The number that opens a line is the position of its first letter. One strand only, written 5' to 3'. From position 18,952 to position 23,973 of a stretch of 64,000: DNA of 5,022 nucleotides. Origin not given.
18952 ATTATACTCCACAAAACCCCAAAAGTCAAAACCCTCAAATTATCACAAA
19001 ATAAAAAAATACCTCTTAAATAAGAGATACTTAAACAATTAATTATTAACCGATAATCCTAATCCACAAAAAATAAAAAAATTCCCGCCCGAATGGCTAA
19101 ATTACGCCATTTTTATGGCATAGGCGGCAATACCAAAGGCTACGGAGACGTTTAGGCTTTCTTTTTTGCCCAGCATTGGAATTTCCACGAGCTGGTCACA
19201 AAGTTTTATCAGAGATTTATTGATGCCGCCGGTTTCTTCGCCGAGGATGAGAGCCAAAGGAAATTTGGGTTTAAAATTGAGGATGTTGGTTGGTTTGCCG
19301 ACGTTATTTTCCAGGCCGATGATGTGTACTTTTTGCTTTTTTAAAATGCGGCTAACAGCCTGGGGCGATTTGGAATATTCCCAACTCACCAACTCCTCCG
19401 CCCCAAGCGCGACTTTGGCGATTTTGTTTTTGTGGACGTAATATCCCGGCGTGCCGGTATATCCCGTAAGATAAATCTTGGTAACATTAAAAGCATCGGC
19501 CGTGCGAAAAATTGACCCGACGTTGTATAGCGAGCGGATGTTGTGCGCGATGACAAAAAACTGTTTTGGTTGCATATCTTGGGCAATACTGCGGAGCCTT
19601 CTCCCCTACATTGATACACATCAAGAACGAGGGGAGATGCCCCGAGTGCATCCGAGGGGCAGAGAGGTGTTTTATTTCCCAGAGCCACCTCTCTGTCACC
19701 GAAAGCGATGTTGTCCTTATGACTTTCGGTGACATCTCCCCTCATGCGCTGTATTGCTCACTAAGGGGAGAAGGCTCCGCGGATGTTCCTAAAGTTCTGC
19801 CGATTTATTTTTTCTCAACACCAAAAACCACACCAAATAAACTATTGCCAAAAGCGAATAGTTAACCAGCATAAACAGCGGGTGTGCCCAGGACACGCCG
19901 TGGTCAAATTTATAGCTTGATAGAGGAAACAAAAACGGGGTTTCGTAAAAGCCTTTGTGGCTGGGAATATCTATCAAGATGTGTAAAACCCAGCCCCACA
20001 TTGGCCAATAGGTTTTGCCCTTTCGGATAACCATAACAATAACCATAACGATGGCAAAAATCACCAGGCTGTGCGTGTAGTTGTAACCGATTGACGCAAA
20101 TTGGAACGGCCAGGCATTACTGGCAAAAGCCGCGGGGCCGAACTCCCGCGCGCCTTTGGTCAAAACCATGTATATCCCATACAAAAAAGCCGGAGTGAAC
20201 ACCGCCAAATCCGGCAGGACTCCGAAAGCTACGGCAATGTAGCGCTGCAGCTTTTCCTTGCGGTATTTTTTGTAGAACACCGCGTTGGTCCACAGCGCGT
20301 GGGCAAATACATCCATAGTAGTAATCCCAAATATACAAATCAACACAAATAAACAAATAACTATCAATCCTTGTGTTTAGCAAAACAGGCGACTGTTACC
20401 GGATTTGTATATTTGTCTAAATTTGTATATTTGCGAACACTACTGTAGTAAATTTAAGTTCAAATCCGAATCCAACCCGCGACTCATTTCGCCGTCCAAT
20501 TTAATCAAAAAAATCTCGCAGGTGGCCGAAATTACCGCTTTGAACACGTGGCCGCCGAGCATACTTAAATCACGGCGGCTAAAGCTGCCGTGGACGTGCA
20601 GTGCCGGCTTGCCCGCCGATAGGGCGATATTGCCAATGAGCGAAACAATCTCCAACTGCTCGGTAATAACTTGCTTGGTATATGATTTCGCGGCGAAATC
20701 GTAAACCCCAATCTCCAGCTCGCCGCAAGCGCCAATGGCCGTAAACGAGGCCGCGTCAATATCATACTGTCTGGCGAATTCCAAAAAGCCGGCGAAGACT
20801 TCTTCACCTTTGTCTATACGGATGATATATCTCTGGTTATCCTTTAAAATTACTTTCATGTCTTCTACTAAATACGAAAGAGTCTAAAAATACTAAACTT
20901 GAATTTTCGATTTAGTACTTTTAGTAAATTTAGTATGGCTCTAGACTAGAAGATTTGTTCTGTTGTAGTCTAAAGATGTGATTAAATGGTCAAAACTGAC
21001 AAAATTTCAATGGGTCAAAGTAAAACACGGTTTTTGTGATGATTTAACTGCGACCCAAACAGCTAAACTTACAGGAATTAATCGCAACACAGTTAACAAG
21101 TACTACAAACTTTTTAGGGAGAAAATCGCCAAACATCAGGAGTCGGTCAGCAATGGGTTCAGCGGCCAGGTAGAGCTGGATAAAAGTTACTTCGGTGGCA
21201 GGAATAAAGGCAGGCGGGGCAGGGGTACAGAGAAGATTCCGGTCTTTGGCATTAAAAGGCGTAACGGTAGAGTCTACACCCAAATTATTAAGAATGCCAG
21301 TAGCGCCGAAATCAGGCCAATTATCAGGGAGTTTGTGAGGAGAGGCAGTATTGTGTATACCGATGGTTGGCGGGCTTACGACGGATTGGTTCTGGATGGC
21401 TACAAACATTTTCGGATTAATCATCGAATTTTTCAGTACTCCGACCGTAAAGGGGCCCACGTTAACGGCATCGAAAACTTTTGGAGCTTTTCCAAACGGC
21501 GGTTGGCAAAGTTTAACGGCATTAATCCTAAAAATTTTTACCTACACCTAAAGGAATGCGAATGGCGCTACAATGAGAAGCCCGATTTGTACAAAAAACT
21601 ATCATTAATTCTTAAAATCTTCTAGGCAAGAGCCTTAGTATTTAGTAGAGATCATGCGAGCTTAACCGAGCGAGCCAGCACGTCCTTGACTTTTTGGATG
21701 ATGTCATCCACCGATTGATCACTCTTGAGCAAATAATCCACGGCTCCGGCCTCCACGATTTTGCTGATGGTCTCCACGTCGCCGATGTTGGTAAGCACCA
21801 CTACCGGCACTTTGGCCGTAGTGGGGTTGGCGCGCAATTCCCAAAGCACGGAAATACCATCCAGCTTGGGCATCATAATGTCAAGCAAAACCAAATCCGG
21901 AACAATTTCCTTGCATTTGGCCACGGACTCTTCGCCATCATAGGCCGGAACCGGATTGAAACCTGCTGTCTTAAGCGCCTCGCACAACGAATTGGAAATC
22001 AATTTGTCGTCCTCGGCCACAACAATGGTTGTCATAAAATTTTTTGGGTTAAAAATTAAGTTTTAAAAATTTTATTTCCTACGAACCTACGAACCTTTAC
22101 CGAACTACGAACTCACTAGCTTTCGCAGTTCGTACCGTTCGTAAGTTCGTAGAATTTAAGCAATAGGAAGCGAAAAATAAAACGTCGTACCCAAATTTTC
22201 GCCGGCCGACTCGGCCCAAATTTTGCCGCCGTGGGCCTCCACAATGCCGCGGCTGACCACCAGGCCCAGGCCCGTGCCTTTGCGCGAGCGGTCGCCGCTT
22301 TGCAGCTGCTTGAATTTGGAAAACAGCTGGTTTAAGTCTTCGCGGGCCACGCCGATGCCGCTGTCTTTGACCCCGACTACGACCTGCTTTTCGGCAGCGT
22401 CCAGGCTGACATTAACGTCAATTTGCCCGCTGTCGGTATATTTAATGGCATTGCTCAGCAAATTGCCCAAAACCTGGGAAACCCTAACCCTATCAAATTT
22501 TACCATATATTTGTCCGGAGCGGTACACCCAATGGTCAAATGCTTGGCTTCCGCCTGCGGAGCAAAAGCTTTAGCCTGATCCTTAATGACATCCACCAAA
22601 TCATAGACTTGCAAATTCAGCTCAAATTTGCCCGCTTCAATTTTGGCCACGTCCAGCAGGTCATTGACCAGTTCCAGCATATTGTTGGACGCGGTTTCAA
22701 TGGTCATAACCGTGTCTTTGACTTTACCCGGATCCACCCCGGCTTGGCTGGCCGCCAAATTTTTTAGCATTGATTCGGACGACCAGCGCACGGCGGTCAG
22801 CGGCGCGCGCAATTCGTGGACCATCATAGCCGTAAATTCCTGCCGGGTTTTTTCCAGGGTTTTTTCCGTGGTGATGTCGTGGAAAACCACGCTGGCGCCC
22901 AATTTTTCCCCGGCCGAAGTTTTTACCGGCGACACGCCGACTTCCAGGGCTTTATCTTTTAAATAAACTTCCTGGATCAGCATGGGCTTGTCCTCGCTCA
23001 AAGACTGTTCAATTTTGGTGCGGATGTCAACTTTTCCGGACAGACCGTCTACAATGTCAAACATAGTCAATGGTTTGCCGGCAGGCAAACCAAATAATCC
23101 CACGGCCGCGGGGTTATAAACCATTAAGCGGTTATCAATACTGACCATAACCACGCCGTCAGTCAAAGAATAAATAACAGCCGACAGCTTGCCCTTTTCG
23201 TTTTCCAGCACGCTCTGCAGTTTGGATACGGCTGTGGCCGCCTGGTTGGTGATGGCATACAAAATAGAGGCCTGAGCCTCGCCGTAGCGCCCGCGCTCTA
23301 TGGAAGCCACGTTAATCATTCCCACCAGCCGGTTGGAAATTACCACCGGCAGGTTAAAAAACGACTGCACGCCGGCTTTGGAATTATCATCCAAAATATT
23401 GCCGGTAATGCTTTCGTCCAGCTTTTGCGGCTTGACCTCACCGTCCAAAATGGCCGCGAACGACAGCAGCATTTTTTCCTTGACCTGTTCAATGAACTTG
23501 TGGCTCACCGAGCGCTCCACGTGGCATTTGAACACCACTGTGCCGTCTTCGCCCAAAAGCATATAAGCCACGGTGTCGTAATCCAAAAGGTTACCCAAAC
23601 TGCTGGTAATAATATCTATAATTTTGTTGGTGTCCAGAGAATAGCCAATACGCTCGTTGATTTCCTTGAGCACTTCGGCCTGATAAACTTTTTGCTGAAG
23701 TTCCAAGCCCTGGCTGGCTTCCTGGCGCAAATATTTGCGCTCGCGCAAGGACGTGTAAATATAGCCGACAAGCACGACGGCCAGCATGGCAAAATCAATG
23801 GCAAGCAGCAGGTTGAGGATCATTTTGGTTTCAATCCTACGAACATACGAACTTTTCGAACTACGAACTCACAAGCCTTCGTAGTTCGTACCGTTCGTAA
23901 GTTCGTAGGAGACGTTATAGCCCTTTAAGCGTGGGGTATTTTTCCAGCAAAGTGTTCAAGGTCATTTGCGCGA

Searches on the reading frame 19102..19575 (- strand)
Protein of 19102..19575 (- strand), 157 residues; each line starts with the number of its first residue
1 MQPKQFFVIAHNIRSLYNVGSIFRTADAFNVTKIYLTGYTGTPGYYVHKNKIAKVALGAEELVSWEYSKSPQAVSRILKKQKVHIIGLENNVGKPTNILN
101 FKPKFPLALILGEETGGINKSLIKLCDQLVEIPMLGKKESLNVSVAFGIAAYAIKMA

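Call 19: search_protein_families(library=pfam, proteins=[window:19102-19575:-], max_evalue=0.001)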
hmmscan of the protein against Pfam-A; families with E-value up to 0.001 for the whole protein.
window:19102-19575:- (157 aa): 1 family
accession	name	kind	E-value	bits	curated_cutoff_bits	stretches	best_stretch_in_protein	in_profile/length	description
PF00588.24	SpoU_methylase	-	1.7e-31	109.6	29.7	1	6-152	2-142/142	SpoU rRNA Methylase family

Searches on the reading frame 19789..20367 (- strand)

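Call 19: search_protein_families(library=pfam, proteins=[window:19789-20367:-], max_evalue=0.001)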
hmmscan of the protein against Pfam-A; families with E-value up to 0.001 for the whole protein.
window:19789-20367:- (192 aa): 1 family
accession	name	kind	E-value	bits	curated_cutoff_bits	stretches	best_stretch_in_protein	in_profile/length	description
PF04307.19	YdjM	-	8.9e-07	29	29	1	18-168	1-140/176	YdjM inner membrane protein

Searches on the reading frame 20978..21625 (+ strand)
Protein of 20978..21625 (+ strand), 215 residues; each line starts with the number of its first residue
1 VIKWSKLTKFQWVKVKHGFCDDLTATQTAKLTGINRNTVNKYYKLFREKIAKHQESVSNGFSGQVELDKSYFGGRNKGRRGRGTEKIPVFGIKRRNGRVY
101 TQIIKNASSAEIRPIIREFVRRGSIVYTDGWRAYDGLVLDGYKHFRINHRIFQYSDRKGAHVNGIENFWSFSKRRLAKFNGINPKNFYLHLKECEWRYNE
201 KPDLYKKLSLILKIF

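Call 19: search_protein_families(library=pfam, proteins=[window:20978-21625:+], max_evalue=0.001)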
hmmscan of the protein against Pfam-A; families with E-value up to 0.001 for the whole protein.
window:20978-21625:+ (215 aa): 1 family
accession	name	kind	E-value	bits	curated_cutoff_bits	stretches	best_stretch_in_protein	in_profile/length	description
PF12762.13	DDE_Tnp_IS1595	-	1.1e-33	116.8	27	1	62-199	3-153/153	ISXO2-like transposase domain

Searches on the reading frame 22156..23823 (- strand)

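Call 19: search_protein_families(library=pfam, proteins=[window:22156-23823:-], max_evalue=0.001)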
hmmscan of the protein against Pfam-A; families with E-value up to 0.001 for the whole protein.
window:22156-23823:- (555 aa): 8 families
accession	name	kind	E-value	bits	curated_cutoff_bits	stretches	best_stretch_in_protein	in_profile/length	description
PF02518.31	HATPase_c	-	1.6e-27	96.6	26.4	1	444-554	2-109/111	Histidine kinase-, DNA gyrase B-, and HSP90-like ATPase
PF00512.31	HisKA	-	2.9e-14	53.3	26.9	1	327-398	2-66/66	His Kinase A (phospho-acceptor) domain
PF13185.12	GAF_2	-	2.4e-06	28.2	28.6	1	64-199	3-135/136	GAF domain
PF01590.32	GAF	-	1.3e-05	26.2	22.4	1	65-199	2-133/133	GAF domain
PF13581.12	HATPase_c_2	-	1.6e-05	25.3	27.4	1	447-530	31-111/127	Histidine kinase-like ATPase domain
PF13492.12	GAF_3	-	5e-05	24.2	27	1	67-200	4-128/129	GAF domain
PF00989.32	PAS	-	9.7e-05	22.8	22.6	1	213-317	3-113/113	PAS fold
PF08448.16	PAS_4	-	0.00028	21.5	23.1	1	219-321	3-109/110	PAS fold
